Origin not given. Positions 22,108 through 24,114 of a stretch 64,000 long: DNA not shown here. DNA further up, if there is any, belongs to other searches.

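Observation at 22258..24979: Outer-membrane beta-barrel immediately downstream of a 12-13 heme c-type cytochrome: candidate porin-cytochrome electron conduit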

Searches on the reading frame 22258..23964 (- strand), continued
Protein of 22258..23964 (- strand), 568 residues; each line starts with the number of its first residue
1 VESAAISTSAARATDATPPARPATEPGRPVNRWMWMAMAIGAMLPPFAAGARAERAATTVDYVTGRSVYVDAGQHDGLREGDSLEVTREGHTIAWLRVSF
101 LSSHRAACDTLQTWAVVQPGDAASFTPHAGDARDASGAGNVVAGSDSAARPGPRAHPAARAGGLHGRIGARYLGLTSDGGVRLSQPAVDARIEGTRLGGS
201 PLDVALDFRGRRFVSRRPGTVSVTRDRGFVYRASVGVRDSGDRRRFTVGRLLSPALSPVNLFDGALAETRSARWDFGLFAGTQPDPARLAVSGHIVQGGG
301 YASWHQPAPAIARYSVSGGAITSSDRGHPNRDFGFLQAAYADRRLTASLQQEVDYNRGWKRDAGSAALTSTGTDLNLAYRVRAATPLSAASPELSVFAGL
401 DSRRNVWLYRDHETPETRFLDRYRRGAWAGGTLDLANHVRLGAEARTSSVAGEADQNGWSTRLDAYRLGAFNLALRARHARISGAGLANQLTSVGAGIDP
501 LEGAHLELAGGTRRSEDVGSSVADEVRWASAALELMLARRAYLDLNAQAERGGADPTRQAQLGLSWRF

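Call 63: get_annotated_region(hit=H1, flank=12000)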
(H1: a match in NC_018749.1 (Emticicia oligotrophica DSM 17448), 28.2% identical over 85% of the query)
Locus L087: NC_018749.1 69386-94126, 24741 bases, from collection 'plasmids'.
description: Emticicia oligotrophica DSM 17448 plasmid pEMTOL02, complete sequence
organism: Emticicia oligotrophica DSM 17448 (NCBI taxid 929562)
taxonomy: Bacteria; Bacteroidota; Cytophagia; Cytophagales; Leadbetterellaceae; Emticicia; Emticicia oligotrophica; Emticicia oligotrophica DSM 17448
host: -; source: warm spring water; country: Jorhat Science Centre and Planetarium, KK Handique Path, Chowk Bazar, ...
typing (MOB-suite, as given by PLSDB): non-mobilizable
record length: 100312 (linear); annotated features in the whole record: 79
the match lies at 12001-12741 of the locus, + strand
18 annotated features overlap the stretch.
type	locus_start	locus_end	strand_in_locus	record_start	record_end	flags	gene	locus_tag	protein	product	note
CDS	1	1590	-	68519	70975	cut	-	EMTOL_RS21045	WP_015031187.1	glycoside hydrolase family 95 protein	-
CDS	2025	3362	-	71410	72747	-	-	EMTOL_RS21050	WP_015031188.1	PAS domain S-box protein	-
CDS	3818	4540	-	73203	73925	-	-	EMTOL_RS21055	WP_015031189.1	c-type cytochrome domain-containing protein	-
CDS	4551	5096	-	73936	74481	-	-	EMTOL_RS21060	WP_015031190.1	YceI family protein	-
CDS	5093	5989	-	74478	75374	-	-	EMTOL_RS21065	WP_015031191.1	DUF5777 family beta-barrel protein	-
CDS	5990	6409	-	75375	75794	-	-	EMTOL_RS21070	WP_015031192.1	Rieske 2Fe-2S domain-containing protein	-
CDS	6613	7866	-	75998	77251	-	-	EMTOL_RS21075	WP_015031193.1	outer membrane beta-barrel protein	-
CDS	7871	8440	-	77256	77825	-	-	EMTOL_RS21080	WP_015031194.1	sigma-70 family RNA polymerase sigma factor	GO:0006352 - DNA-templated transcription initiation [Evidence IEA]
CDS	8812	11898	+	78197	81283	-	ccsA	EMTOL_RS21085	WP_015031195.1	cytochrome c biogenesis protein CcsA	GO:0017004 - cytochrome complex assembly [Evidence IEA]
CDS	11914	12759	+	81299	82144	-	-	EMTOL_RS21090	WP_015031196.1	hypothetical protein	-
CDS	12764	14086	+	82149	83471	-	-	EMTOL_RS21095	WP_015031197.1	NAD(P)-binding domain-containing protein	-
CDS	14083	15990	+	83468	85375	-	-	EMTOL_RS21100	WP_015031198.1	cytochrome c3 family protein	-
CDS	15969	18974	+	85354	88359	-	-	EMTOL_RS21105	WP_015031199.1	cytochrome c3 family protein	-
CDS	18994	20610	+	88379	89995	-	-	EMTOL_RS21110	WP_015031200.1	hypothetical protein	-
CDS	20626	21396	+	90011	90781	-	-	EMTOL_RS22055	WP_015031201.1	GW dipeptide domain-containing protein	-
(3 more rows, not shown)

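Call 77: search_protein_representatives(alignment_id=A1)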
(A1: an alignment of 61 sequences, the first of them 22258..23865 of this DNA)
Query: 61 sequences, 533 profile positions. Proteins with E-value up to 0.001 (for the whole library): 2822; up to 1e-10: 1749; up to 1e-30: 839. The best 150 are listed.
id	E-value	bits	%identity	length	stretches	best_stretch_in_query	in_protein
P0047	2.4e-211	719.2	-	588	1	10-533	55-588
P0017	2.4e-209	712.6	-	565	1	4-533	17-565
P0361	1.4e-201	687.0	-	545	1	18-533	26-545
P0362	1.4e-199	680.4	-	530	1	1-533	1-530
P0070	4.5e-199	678.7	-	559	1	7-533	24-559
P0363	3.6e-197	672.4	-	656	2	14-533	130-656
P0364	1.0e-196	670.9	-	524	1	26-533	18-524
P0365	1.5e-196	670.4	-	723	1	10-533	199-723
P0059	9.3e-196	667.8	-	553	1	8-533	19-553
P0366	1.8e-195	666.8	-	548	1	7-533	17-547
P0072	3.0e-194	662.8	-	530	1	10-533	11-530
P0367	1.8e-189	647.0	-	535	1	10-532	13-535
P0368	3.7e-189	646.0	-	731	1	14-533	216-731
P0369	1.3e-188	644.2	-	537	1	9-533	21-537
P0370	1.5e-188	643.9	-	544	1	5-533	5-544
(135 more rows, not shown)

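Call 84: search_protein_families(library=pfam, alignment_id=A1, max_evalue=0.01)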
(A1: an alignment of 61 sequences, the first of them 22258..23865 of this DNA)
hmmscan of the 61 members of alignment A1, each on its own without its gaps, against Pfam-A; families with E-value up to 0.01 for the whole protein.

A. member 1, window:22258-23865:- (535 aa): 1 family
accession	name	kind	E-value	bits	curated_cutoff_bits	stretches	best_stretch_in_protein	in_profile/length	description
PF16538.11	FlgT_C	-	0.006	17.4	27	0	32-60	1-29/77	Flagellar assembly protein T, C-terminal domain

B. families by the number of members that match (of 61 scanned): 1 family
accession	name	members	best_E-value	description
PF16538.11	FlgT_C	14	0.00011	Flagellar assembly protein T, C-terminal domain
